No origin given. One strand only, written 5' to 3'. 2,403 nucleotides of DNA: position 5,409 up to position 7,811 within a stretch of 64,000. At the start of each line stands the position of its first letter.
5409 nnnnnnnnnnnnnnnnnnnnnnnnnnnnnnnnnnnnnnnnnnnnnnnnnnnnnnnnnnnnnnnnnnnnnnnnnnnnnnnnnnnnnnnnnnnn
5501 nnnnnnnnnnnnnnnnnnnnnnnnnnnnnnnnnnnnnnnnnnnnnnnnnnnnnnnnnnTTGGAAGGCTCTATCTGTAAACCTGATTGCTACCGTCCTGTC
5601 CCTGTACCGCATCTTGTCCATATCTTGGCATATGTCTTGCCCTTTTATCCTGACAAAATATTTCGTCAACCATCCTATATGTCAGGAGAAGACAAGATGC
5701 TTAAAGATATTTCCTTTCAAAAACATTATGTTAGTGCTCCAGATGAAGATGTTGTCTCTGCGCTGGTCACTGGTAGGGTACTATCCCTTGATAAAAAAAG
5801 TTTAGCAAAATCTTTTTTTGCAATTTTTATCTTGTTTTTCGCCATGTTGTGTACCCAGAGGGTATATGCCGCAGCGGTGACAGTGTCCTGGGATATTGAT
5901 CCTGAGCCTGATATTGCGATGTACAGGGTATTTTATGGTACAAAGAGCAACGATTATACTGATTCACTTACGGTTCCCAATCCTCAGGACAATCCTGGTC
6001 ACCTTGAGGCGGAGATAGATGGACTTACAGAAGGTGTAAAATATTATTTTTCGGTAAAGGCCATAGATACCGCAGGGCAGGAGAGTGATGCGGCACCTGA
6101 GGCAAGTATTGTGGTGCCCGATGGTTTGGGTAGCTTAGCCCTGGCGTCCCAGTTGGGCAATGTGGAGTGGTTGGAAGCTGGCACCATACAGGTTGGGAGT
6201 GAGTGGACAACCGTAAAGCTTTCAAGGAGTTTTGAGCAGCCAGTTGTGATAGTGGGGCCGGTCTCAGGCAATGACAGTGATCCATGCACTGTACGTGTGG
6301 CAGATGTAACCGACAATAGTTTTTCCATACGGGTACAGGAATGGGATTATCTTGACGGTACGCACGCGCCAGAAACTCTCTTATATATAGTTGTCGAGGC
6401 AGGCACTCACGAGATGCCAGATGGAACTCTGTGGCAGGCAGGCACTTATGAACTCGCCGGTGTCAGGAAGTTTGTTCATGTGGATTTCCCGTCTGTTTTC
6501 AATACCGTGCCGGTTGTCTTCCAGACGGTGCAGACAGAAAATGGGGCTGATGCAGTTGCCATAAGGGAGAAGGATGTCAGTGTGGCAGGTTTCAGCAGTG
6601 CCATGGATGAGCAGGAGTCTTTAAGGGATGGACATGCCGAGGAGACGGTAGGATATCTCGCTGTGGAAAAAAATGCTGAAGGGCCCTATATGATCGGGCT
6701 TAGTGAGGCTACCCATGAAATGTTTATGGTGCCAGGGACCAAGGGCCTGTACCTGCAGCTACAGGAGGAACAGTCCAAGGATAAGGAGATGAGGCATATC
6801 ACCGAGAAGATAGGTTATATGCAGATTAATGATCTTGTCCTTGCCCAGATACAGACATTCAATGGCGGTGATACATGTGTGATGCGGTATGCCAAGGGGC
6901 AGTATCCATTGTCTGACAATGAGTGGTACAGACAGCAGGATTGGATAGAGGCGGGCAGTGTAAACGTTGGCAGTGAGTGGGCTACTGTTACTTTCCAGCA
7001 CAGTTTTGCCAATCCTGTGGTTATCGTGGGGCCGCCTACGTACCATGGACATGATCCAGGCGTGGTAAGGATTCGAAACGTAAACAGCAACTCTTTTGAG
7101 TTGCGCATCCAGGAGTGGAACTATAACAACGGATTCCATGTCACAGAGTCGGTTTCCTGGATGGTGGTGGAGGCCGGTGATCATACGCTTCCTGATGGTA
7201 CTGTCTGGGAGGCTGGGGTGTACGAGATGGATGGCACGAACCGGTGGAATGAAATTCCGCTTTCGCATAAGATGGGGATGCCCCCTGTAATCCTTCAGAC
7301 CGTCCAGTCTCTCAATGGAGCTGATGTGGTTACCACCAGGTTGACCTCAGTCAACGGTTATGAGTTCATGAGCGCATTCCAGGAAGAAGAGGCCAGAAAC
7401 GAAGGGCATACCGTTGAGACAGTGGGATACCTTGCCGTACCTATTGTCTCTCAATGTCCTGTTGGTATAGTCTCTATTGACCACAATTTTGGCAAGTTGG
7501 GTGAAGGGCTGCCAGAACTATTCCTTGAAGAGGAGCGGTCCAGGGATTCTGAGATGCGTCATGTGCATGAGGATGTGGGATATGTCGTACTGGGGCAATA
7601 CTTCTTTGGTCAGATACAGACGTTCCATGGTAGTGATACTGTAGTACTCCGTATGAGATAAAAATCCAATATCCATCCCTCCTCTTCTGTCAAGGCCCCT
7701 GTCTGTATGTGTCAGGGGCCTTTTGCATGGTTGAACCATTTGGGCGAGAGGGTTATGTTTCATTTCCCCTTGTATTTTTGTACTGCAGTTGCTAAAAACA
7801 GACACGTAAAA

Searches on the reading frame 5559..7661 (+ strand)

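Call 63: search_protein_families(library=ncbifam, proteins=[window:5559-7661:+], max_evalue=1e-10)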
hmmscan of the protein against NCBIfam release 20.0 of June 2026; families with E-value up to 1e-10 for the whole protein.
window:5559-7661:+ (700 aa): 0 families

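Call 91: search_protein_families(library=pfam, proteins=[window:5559-7661:+], max_evalue=0.1)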
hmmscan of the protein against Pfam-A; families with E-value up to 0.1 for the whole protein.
window:5559-7661:+ (700 aa): 4 families
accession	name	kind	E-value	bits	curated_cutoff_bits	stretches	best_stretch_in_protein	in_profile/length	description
PF00041.27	fn3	-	5.9e-08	33.3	25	1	105-176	14-78/84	Fibronectin type III domain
PF09458.16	H_lectin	-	1.6e-06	28.6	24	1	475-524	2-56/67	H-type lectin domain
PF16656.11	Pur_ac_phosph_N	-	0.0041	18.1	30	1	106-169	14-81/93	Purple acid Phosphatase, N-terminal domain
PF03390.20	2HCT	-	0.056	12.5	26.2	1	66-110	99-143/415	2-hydroxycarboxylate transporter family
